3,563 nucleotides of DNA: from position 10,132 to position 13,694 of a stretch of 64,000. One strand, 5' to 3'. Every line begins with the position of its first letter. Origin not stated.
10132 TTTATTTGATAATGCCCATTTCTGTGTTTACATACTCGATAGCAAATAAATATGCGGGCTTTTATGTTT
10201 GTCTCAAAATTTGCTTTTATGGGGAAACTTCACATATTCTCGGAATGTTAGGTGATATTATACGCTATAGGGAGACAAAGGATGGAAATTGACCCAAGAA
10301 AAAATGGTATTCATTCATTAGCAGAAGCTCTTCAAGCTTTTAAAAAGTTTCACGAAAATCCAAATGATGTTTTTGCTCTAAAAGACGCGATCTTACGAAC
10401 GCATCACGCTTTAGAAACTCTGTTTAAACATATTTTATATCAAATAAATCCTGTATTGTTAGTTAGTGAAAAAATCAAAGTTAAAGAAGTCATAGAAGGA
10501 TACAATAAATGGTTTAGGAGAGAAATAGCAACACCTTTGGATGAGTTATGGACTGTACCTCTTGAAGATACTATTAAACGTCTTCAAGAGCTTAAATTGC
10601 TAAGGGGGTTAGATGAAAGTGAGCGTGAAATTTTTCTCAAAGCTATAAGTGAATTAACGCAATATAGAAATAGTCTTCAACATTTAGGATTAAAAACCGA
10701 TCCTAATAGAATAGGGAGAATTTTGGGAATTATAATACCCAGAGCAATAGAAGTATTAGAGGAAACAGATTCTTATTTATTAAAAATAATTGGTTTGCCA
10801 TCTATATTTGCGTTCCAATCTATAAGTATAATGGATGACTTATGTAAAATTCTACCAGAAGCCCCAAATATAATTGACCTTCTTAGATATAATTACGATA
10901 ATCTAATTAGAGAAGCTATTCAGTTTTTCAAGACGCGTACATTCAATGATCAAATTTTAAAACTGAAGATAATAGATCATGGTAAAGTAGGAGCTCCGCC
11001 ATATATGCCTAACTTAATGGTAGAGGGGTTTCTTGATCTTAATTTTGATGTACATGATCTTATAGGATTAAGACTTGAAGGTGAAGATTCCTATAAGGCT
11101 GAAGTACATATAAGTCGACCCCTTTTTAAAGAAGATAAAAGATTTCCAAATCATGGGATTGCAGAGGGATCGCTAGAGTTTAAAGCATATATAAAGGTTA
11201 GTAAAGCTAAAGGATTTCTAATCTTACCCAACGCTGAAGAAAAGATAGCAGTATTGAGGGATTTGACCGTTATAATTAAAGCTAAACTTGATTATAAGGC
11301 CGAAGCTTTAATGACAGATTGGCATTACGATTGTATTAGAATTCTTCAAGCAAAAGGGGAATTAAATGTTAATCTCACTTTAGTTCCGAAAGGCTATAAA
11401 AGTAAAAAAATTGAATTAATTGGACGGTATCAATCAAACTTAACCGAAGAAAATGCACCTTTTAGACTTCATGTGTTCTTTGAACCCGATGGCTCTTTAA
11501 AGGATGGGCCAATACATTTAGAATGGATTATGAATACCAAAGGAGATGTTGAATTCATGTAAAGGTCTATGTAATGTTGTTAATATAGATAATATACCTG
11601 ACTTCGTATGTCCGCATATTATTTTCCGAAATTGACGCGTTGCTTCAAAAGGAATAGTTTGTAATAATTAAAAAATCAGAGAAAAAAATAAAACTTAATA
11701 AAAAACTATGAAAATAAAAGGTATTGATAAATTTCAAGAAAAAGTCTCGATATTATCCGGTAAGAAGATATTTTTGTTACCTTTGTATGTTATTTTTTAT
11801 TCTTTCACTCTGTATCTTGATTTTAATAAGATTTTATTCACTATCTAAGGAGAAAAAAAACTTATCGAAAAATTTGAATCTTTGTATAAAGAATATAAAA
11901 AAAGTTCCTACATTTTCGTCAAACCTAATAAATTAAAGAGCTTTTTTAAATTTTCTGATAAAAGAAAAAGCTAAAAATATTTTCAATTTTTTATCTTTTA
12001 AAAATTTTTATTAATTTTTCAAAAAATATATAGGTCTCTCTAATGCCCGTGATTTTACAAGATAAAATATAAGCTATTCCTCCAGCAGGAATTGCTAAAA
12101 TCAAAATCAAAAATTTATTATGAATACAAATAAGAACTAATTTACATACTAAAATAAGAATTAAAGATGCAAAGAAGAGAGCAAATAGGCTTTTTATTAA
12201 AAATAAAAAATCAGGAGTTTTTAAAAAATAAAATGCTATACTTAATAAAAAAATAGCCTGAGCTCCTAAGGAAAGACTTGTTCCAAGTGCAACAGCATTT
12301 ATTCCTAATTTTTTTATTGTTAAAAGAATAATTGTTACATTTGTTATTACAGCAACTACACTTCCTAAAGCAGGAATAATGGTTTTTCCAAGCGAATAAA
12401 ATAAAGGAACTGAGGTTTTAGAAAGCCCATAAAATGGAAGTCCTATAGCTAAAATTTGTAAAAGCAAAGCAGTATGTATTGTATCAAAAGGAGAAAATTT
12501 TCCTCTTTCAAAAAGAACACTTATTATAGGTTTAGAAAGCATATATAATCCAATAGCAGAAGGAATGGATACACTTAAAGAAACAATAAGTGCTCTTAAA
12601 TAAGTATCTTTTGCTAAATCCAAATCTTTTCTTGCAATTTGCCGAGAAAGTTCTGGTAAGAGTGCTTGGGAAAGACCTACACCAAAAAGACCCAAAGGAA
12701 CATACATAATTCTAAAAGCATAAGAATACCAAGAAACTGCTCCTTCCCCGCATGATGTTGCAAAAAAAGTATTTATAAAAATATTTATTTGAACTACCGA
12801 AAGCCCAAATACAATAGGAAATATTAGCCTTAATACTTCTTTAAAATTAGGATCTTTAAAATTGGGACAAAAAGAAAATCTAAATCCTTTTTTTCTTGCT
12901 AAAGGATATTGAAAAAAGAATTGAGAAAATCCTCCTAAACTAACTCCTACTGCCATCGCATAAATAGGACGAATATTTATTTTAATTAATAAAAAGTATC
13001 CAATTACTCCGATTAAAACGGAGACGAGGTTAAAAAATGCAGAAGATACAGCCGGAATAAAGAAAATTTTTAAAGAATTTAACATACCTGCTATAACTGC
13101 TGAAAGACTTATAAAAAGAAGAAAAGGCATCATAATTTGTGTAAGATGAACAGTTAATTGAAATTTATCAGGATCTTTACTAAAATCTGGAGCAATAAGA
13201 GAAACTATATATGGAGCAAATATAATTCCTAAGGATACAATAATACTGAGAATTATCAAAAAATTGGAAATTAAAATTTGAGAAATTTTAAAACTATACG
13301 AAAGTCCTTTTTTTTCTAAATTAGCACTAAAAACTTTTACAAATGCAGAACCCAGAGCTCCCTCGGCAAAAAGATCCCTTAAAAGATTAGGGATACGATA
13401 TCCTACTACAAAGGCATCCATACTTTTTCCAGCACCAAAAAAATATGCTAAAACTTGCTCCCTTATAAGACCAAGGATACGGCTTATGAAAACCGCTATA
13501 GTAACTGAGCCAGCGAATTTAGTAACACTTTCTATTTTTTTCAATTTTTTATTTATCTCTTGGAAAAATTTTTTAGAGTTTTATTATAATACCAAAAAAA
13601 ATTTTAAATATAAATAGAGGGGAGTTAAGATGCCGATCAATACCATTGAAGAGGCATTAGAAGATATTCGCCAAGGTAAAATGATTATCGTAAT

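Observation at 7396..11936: Eroding integron-like cassette array (CALIN-type) carrying defence genes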

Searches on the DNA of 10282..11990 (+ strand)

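Call 51: build_rna_model(alignment_id=A2, structure=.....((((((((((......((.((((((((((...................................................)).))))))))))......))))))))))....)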
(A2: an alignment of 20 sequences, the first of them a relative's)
Model R1 built from alignment A2 (20 sequences, 118 columns); structure: as given.
model positions 102; base pairs 22; branch points 0; effective number of sequences 5.92; information 0.59 bits per position. Calibrated on 0.2 Mb of random sequence (short: E-values are rough).
structure used (alignment columns):
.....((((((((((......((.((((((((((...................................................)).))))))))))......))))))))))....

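Call 52: search_with_rna_model(model_id=R1, source=window, filters=off, max_evalue=10, show_alignments=6)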
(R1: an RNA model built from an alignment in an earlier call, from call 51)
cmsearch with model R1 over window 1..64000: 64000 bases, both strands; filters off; matches with E-value up to 10: 6.
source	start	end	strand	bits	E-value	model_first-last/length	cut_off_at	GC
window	10160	10259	+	38.4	5.6e-06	1-102/102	no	0.33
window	11039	11116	+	11.8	3.2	1-102/102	no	0.31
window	41595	41625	+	11.1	4.8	1-102/102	no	0.29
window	35413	35500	-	11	4.8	1-102/102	no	0.27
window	1806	1871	-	10.2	7.4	1-102/102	no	0.21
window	39550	39616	-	9.8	9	1-102/102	no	0.33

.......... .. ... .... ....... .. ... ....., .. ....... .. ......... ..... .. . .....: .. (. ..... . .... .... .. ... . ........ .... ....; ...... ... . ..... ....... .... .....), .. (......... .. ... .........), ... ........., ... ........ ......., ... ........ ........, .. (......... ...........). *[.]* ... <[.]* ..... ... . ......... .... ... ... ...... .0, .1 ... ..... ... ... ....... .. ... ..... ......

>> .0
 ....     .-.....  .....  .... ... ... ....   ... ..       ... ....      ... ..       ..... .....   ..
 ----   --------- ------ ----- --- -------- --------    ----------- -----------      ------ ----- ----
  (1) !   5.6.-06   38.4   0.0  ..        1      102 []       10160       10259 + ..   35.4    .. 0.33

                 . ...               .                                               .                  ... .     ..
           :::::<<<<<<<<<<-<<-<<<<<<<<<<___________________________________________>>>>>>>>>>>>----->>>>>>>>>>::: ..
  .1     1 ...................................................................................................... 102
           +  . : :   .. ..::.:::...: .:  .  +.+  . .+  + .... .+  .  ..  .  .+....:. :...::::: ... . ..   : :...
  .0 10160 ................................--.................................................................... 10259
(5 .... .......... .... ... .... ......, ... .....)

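Call 54: search_with_rna_model(model_id=R1, source=window, start=11540, end=11990, filters=off, max_evalue=10, show_alignments=3)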
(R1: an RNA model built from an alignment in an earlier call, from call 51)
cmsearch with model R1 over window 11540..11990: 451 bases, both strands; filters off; matches with E-value up to 10: 11.
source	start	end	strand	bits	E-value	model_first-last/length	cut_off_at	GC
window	11891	11928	-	3.8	1.2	1-102/102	no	0.26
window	11570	11633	+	3.7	1.3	1-102/102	no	0.28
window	11730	11786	-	3.2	1.7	1-102/102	no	0.28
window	11724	11794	+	3.2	1.7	1-102/102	no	0.25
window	11653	11681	-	3.1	1.8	1-102/102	no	0.17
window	11816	11873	+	3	1.9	1-102/102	no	0.21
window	11918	11954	+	2.1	2.9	1-102/102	no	0.19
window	11651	11679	+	1.7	3.5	1-102/102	no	0.21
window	11568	11632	-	1.5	4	1-102/102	no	0.28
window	11876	11904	+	1.3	4.4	1-102/102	no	0.17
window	11949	11974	-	0.3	7.1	1-102/102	no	0.19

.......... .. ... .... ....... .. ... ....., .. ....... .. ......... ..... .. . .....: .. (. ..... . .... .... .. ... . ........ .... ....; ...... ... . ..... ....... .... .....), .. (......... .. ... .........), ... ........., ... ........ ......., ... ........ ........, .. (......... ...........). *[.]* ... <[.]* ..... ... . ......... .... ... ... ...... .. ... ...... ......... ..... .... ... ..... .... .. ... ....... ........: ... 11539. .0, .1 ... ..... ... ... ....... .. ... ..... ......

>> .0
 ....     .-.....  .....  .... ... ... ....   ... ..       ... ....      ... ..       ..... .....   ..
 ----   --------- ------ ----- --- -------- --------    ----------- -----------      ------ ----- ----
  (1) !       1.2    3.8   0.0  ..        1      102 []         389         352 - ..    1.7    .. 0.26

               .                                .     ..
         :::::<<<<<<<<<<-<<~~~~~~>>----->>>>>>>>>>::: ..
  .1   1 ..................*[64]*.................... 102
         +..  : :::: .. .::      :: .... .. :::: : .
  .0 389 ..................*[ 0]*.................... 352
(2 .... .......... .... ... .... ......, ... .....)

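Call 68: search_with_rna_model(model_id=R1, sources=[L083, L084, L085, L086, L040, L036, L037, L039, L038], filters=off, max_evalue=1)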
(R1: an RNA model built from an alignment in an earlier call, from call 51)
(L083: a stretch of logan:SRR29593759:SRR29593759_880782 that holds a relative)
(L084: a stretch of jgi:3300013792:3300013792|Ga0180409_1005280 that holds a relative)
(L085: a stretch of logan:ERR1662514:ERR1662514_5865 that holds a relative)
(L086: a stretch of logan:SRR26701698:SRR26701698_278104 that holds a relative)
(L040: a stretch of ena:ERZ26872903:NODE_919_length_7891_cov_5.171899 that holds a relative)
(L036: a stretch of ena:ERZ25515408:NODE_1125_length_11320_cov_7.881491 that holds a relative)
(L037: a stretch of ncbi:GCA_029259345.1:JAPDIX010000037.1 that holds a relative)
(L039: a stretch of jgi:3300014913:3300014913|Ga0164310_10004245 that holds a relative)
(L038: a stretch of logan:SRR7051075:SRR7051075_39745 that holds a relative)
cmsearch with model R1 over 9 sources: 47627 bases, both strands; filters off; matches with E-value up to 1: 2.
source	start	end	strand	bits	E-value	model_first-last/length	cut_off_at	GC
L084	790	878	+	24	0.0057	1-102/102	no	0.37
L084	327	367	-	13.7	0.97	1-102/102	no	0.17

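Call 89: build_rna_model(alignment_id=A4, structure=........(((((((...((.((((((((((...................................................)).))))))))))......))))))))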
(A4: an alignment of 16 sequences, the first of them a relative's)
Model R2 built from alignment A4 (16 sequences, 108 columns); structure: as given.
model positions 96; base pairs 19; branch points 0; effective number of sequences 3.83; information 0.596 bits per position. Calibrated on 0.2 Mb of random sequence (short: E-values are rough).
structure used (alignment columns):
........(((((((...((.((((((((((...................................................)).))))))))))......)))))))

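Call 90: search_with_rna_model(model_id=R2, source=window, filters=off, max_evalue=10, show_alignments=3)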
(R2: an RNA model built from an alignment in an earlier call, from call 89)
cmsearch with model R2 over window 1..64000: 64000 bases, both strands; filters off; matches with E-value up to 10: 11.
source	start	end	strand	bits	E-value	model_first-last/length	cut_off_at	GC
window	10160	10253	+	32.8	1e-05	1-96/96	no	0.34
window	11039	11110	+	14.7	0.38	1-96/96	no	0.31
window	12828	12912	-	10.5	4.3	1-96/96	no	0.25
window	28417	28482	+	10.4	4.5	1-96/96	no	0.35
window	59640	59671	-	10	5.7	1-96/96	no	0.22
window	26382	26439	-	10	5.7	1-96/96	no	0.22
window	15986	16038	+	9.9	6.1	1-96/96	no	0.3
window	61289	61341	+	9.4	8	1-96/96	no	0.26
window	44565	44603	+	9.2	8.8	1-96/96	no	0.18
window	7575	7662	+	9.2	8.9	1-96/96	no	0.34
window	1949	1979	+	9.1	9.4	1-96/96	no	0.29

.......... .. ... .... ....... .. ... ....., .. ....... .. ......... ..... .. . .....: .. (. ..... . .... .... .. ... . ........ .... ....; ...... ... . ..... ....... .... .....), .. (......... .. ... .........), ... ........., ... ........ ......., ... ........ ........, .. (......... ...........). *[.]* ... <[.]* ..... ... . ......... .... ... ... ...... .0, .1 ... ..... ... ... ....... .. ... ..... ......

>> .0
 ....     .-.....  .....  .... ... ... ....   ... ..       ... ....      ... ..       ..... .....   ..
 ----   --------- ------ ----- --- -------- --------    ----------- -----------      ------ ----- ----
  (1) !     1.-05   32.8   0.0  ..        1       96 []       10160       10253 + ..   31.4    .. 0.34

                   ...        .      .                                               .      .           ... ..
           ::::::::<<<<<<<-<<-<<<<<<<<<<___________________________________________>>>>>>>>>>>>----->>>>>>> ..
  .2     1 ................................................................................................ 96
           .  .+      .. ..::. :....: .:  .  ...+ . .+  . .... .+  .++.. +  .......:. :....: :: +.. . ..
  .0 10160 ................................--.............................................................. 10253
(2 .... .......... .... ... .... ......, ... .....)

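Call 92: search_with_rna_model(model_id=R1, sources=[L089, L090, L091, L087, L088], filters=off, max_evalue=1)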
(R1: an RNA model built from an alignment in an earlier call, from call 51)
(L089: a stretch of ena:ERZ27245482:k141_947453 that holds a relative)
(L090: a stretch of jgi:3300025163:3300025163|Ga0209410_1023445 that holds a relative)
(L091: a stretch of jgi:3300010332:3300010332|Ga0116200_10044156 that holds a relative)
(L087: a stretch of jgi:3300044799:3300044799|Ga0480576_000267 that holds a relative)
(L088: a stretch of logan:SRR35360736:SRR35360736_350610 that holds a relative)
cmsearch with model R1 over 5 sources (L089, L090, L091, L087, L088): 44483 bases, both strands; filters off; matches with E-value up to 1: 6.
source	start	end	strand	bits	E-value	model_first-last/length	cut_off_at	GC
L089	1069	1104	-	16.5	0.21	1-102/102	no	0.39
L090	1349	1384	-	16.5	0.21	1-102/102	no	0.39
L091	921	956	-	16.5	0.21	1-102/102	no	0.39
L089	1067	1102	+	14.3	0.65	1-102/102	no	0.39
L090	1347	1382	+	14.3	0.65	1-102/102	no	0.39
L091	919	954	+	14.3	0.65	1-102/102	no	0.39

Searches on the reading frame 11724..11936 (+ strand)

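Call 3: search_protein_families(library=pfam, proteins=[window:11724-11936:+], max_evalue=0.01)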
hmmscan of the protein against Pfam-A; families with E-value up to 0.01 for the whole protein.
window:11724-11936:+ (70 aa): 0 families

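Call 21: search_protein_families(library=pfam, proteins=[window:11724-11936:+], max_evalue=10)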
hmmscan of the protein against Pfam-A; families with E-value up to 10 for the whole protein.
window:11724-11936:+ (70 aa): 1 family
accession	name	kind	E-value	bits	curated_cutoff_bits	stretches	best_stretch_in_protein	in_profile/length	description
PF17561.7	TssO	-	0.04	14.5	29.2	1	15-60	8-56/148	Type VI secretion system, TssO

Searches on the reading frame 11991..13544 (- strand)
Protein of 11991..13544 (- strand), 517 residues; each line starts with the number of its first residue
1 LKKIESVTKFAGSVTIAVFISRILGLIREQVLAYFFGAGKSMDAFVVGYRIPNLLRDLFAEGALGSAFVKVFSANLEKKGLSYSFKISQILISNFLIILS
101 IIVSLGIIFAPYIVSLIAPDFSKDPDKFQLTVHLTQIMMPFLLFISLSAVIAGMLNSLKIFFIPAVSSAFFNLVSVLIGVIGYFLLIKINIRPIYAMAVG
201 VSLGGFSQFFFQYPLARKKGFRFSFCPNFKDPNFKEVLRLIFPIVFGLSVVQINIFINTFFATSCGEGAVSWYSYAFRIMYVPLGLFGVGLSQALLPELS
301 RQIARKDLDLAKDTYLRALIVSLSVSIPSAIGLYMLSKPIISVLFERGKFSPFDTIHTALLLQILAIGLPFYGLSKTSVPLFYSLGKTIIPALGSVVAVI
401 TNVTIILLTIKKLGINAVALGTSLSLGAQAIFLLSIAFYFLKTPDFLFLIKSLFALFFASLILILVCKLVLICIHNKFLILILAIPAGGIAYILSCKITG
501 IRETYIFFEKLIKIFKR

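Call 3: search_protein_families(library=pfam, proteins=[window:11991-13544:-], max_evalue=0.01)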
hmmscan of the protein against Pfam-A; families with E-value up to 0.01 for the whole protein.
window:11991-13544:- (517 aa): 2 families
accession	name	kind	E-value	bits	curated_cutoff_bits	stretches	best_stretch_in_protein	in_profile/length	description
PF03023.19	MurJ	-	8.6e-97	325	27.4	1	32-474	1-431/451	Lipid II flippase MurJ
PF01554.23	MatE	-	6.3e-11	42.7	24.9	2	243-404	1-157/161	MatE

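Call 11: find_encoding_contigs(protein=window:11991-13544:-, flank=10000, max_places=6)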
Protein window:11991-13544:- (517 aa): no gene with exactly this product is on record in the collection.

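Call 12: find_related_loci(query=window:11991-13544:-, collection=genome_contigs, flank=10000)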
Query window:11991-13544:- (517 aa) in genome_contigs; peptide patterns used: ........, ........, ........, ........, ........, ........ (x = any residue, [..] = any of these).
88 stretches matched a pattern; 31 encode a relative of the query (tblastn E <= 1e-3); 30 distinct loci.
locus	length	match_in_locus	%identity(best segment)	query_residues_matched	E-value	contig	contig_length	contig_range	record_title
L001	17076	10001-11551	74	1-517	0e+0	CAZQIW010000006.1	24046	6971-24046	MAG TPA_asm: uncultured Thermodesulfatator sp. isolate binchicken_co291_173 genome assembly, contig: NODE_410_length_240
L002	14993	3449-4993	75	1-515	0e+0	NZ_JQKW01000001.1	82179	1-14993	Thermodesulfobacterium hydrogeniphilum strain DSM 14290 CC87DRAFT_scaffold00010.10_C, whole genome shotgun sequence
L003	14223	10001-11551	73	1-517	0e+0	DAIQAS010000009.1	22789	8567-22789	MAG TPA_asm: Thermodesulfobacterium sp. isolate CTOTU24190 NODE_27_length_22789_cov_9.521290, whole genome shotgun seque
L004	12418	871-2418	72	1-516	0e+0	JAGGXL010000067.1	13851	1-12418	MAG: Thermodesulfobacterium sp. isolate AUK151 PB_MBMC_105_c_000000000188, whole genome shotgun sequence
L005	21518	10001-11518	73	1-506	0e+0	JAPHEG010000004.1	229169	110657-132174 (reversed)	MAG: Candidatus Thermodesulfobacterium syntrophicum isolate MCA70 c_000000000004, whole genome shotgun sequence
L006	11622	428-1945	72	1-506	0e+0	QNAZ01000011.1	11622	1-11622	MAG: Thermodesulfobacteriota bacterium isolate B27_G15 B27_Guay15_scaffold_01270, whole genome shotgun sequence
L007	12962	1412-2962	72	1-517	0e+0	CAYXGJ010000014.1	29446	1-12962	MAG TPA_asm: uncultured Thermodesulfatator sp. isolate SRP104967_co1_29 genome assembly, contig: NODE_505_length_29446_c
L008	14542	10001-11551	73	1-517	0e+0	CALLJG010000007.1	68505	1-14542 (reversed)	MAG: uncultured Thermodesulfobacterium sp. isolate S1_Bin_METABAT__30_1 genome assembly, contig: c_000001046244, whole g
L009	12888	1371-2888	73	1-506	0e+0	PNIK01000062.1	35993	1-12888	MAG: Thermodesulfobacterium geofontis isolate ZAV-08 NODE_182_length_35993_cov_3.40653, whole genome shotgun sequence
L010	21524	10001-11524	69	1-508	0e+0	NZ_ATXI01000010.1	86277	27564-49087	Thermodesulfobacterium thermophilum DSM 1276 H529DRAFT_scaffold00010.10_C, whole genome shotgun sequence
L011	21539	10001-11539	68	1-513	0e+0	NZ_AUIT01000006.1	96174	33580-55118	Thermodesulfobacterium hveragerdense DSM 12571 G580DRAFT_scaffold00005.5_C, whole genome shotgun sequence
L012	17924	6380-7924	69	2-516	0e+0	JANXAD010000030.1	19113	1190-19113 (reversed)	MAG: Thermodesulfobacteriaceae bacterium isolate SKYB108 NODE_30_length_19113_cov_13.712650, whole genome shotgun sequen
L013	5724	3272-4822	62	1-517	0e+0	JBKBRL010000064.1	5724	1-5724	MAG: Caldimicrobium sp. isolate 21H_022.bin.16 NODE_68_length_5724_cov_2.187179, whole genome shotgun sequence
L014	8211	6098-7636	63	1-513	0e+0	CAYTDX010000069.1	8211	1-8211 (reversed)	MAG TPA_asm: uncultured Caldimicrobium sp. isolate binchicken_co71_66 genome assembly, contig: NODE_3913_length_8211_cov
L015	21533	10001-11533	64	3-513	0e+0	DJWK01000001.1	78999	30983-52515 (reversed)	MAG TPA_asm: Thermodesulfobacteriaceae bacterium UBA6232 UBA6232_contig_6709, whole genome shotgun sequence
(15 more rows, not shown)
